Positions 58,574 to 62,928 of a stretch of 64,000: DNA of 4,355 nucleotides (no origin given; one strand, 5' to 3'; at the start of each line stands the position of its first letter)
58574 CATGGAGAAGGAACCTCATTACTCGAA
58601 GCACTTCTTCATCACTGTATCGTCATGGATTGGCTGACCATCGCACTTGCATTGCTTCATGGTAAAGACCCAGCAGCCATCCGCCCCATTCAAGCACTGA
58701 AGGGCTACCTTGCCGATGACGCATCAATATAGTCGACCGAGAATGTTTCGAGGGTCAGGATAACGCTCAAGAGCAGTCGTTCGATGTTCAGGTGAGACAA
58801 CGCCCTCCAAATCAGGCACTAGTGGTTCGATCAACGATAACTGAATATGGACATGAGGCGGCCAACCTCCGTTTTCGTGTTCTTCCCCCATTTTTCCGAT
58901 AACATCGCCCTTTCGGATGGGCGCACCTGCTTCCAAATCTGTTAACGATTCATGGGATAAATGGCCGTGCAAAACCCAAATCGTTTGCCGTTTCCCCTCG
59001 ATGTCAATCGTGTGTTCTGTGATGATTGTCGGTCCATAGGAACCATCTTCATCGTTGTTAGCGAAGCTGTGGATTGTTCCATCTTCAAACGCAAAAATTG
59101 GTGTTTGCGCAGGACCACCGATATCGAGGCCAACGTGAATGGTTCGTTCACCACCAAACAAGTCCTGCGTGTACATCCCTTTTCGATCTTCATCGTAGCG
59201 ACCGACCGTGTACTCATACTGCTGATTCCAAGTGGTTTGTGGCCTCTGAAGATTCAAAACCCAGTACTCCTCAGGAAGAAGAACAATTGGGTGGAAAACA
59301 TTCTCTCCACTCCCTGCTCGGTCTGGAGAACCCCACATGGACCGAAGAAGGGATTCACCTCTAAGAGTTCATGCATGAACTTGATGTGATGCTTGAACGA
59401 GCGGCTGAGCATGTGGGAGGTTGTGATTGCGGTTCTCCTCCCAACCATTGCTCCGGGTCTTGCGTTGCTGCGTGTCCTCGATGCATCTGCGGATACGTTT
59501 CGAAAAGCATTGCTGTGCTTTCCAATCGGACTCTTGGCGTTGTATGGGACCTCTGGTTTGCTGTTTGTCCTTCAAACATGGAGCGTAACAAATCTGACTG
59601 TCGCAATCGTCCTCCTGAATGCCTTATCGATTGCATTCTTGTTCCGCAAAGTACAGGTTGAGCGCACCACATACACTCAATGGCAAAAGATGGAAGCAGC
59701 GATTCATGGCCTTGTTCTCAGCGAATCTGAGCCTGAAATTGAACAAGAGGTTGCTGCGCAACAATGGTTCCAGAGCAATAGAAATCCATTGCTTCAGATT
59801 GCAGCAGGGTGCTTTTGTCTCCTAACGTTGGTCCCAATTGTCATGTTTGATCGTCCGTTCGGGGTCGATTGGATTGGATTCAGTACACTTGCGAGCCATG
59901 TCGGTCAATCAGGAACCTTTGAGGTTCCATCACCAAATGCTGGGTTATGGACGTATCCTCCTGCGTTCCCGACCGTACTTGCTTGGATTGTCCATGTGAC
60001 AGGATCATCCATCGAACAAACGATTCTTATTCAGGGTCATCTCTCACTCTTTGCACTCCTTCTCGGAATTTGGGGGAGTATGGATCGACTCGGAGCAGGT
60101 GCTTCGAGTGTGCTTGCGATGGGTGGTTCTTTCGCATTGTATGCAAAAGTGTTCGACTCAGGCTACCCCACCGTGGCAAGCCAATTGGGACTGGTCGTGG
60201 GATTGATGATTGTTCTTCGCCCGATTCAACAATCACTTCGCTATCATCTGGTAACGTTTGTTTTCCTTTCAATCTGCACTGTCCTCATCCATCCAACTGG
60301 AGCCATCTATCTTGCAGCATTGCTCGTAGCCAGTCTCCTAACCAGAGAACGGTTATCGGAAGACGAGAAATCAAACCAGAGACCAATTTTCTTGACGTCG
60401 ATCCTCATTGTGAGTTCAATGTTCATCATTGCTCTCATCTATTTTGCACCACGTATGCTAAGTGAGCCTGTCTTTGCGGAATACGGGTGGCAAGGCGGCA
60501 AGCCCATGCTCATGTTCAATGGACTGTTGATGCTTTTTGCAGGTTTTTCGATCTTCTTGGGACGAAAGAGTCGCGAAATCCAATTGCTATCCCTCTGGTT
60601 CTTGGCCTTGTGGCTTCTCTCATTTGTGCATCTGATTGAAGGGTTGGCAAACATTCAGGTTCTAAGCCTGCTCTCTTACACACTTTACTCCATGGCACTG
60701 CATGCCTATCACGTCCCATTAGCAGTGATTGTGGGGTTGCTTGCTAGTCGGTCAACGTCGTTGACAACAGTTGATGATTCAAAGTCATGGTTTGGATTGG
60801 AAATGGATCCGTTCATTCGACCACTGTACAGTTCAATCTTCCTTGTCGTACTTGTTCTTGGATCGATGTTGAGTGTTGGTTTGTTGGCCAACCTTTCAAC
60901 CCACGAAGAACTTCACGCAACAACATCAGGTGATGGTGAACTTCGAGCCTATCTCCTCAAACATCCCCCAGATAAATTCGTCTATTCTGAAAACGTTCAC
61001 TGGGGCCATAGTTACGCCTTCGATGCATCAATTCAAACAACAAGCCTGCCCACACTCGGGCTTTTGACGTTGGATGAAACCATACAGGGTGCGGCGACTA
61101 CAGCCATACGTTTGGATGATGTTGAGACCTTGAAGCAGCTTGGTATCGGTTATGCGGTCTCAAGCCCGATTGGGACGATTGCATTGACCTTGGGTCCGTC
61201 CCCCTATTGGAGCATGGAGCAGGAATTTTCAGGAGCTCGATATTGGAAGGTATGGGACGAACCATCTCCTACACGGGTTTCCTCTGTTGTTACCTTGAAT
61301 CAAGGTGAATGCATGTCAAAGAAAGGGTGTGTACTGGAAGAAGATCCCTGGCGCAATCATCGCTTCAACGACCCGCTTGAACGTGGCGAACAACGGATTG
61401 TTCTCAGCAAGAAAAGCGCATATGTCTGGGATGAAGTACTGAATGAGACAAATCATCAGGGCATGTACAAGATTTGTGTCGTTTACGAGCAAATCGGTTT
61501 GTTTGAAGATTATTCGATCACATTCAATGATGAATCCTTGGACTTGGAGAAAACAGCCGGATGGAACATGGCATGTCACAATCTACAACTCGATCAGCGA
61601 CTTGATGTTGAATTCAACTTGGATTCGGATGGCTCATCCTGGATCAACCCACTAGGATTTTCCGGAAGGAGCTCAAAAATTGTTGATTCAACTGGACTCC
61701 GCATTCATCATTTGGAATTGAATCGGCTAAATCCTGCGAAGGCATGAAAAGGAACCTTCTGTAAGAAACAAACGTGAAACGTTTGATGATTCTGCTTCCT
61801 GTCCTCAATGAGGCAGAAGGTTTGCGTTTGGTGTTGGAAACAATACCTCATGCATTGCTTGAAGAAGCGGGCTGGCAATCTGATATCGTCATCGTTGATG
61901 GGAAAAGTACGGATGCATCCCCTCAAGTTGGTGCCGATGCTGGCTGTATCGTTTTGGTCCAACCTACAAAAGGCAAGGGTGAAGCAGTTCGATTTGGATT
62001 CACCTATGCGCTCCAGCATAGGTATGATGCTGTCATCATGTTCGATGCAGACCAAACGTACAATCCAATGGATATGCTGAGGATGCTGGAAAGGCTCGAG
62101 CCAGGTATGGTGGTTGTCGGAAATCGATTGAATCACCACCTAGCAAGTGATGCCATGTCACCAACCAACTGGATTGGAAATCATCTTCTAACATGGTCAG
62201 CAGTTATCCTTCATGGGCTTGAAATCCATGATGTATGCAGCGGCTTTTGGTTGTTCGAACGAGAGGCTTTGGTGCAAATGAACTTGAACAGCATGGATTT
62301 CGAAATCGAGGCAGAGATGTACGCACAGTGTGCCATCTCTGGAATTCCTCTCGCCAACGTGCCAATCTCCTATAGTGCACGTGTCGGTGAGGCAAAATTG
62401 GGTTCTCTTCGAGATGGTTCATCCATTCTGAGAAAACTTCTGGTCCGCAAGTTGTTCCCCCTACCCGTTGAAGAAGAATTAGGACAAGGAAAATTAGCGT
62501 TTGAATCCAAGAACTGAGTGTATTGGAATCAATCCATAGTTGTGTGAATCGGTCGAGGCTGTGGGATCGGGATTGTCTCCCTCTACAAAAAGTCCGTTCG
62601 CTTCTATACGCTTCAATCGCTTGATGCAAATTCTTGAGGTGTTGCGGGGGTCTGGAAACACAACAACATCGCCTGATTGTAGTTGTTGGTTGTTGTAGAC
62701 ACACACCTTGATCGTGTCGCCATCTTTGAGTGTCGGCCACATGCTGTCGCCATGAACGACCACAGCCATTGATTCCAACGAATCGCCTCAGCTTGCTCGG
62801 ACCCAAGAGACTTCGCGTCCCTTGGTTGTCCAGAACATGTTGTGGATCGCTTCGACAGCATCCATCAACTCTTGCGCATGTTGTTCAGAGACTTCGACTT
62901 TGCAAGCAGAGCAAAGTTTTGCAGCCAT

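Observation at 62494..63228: Nickel superoxide dismutase operon (sodN-sodX) in an archaeal context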

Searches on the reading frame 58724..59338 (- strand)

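Call 10: search_protein_families(library=pfam, proteins=[window:58724-59338:-], max_evalue=0.01)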
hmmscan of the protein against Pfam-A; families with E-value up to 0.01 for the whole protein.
window:58724-59338:- (204 aa): 1 family
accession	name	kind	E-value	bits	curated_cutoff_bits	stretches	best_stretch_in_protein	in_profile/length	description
PF01551.29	Peptidase_M23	-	1.8e-13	50.9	28.7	1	67-167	2-87/96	Peptidase family M23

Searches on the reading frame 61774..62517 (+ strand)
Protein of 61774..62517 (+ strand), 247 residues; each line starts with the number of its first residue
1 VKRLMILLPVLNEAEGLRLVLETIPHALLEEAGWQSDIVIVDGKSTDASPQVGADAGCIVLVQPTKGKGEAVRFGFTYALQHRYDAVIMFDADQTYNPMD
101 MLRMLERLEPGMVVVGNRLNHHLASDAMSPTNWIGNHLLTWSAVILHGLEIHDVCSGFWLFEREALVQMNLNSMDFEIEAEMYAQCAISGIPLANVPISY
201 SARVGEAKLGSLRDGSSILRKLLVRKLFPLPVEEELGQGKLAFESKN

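Call 10: search_protein_families(library=pfam, proteins=[window:61774-62517:+], max_evalue=0.01)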
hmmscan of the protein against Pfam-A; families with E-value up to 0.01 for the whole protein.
window:61774-62517:+ (247 aa): 1 family
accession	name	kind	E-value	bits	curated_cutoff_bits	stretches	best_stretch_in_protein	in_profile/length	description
PF00535.33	Glycos_transf_2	-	4.5e-14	53.2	23.3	1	6-166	2-164/168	Glycosyl transferase family 2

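Call 11: search_protein_families(library=ncbifam, proteins=[window:61774-62517:+], max_evalue=0.01)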
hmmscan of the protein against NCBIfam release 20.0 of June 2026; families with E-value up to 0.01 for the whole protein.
window:61774-62517:+ (247 aa): 8 families
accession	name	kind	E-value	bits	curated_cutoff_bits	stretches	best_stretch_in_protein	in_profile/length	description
TIGR04182.1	glyco_TIGR04182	equivalog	4.8e-45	154.2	325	1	5-222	3-214/293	S-layer glycoprotein N-glycosyltransferase AglJ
NF041391.1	DPhHxTase_Halo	equivalog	4.4e-25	87.9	375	1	11-222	4-205/213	dolichyl-phosphate hexose transferase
NF058614.1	PPMAGASynPpgS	equivalog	2.8e-11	43.3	370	1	6-225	4-222/226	polyprenyl-phospho-N-acetylgalactosaminyl synthase PpgS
NF010496.0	PRK13915.1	equivalog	9.7e-07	28.1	262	1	3-95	32-128/307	glucosyl-3-phosphoglycerate synthase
TIGR04283.1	glyco_like_mftF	equivalog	1.2e-06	28.3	182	1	6-106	3-94/221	TIGR04283 family arsenosugar biosynthesis glycosyltransferase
NF007986.1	PRK10714.1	equivalog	9.5e-06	24.8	529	1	2-121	6-128/316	undecaprenyl-phosphate 4-deoxy-4-formamido-L-arabinose transferase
NF041865.1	EpsU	equivalog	4.8e-05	22.5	700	1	6-115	43-154/394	exopolysaccharide biosynthesis GT2 family glycosyltransferase EpsU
NF047588.1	GlcsyltransPgfSStrep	equivalog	0.0017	17.6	500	1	3-168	2-166/308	glycosyltransferase PgfS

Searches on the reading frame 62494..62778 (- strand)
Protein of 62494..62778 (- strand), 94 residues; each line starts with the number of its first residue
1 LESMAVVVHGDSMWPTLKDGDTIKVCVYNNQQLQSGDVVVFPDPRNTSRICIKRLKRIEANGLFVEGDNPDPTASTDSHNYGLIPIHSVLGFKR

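Call 10: search_protein_families(library=pfam, proteins=[window:62494-62778:-], max_evalue=0.01)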
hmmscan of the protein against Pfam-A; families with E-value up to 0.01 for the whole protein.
window:62494-62778:- (94 aa): 2 families
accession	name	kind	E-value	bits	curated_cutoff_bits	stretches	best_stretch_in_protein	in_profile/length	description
PF10502.14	Peptidase_S26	-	1.9e-12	47.9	22.9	1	6-55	26-77/168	Signal peptidase, peptidase S26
PF00717.28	Peptidase_S24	-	1.4e-09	38.1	23.3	1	3-71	35-97/116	Peptidase S24-like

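Call 11: search_protein_families(library=ncbifam, proteins=[window:62494-62778:-], max_evalue=0.01)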
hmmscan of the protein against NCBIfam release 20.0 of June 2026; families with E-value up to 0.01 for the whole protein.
window:62494-62778:- (94 aa): 3 families
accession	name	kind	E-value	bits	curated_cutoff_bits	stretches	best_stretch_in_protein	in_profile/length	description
TIGR02754.1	sod_Ni_protease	equivalog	2.1e-19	69.8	63.25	1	8-91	3-86/90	nickel-type superoxide dismutase maturation protease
TIGR02227.1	sigpep_I_bact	equivalog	1.8e-13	50.7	47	1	6-55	23-74/162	signal peptidase I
TIGR02228.1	sigpep_I_arch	equivalog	7.2e-08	32.5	51.85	1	3-69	31-100/158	signal peptidase I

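Call 32: search_solved_structures(query=window:62494-62769:-, max_evalue=1, show_alignments=3)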
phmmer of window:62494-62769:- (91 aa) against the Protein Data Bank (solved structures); distinct sequences matched with E-value up to 1: 4.
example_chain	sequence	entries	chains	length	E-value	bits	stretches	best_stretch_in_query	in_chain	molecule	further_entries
4me8_A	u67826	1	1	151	8.8e-05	25.7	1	4-52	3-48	Signal peptidase I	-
4wvh_A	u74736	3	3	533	0.0019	21.4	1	4-51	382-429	Maltose-binding periplasmic protein,Signal peptidase IB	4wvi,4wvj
4nv4_A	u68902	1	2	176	0.0049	20.1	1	4-52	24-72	Signal peptidase I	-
4wvg_A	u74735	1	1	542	0.0052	20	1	4-51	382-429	Maltose-binding periplasmic protein,Signal peptidase IB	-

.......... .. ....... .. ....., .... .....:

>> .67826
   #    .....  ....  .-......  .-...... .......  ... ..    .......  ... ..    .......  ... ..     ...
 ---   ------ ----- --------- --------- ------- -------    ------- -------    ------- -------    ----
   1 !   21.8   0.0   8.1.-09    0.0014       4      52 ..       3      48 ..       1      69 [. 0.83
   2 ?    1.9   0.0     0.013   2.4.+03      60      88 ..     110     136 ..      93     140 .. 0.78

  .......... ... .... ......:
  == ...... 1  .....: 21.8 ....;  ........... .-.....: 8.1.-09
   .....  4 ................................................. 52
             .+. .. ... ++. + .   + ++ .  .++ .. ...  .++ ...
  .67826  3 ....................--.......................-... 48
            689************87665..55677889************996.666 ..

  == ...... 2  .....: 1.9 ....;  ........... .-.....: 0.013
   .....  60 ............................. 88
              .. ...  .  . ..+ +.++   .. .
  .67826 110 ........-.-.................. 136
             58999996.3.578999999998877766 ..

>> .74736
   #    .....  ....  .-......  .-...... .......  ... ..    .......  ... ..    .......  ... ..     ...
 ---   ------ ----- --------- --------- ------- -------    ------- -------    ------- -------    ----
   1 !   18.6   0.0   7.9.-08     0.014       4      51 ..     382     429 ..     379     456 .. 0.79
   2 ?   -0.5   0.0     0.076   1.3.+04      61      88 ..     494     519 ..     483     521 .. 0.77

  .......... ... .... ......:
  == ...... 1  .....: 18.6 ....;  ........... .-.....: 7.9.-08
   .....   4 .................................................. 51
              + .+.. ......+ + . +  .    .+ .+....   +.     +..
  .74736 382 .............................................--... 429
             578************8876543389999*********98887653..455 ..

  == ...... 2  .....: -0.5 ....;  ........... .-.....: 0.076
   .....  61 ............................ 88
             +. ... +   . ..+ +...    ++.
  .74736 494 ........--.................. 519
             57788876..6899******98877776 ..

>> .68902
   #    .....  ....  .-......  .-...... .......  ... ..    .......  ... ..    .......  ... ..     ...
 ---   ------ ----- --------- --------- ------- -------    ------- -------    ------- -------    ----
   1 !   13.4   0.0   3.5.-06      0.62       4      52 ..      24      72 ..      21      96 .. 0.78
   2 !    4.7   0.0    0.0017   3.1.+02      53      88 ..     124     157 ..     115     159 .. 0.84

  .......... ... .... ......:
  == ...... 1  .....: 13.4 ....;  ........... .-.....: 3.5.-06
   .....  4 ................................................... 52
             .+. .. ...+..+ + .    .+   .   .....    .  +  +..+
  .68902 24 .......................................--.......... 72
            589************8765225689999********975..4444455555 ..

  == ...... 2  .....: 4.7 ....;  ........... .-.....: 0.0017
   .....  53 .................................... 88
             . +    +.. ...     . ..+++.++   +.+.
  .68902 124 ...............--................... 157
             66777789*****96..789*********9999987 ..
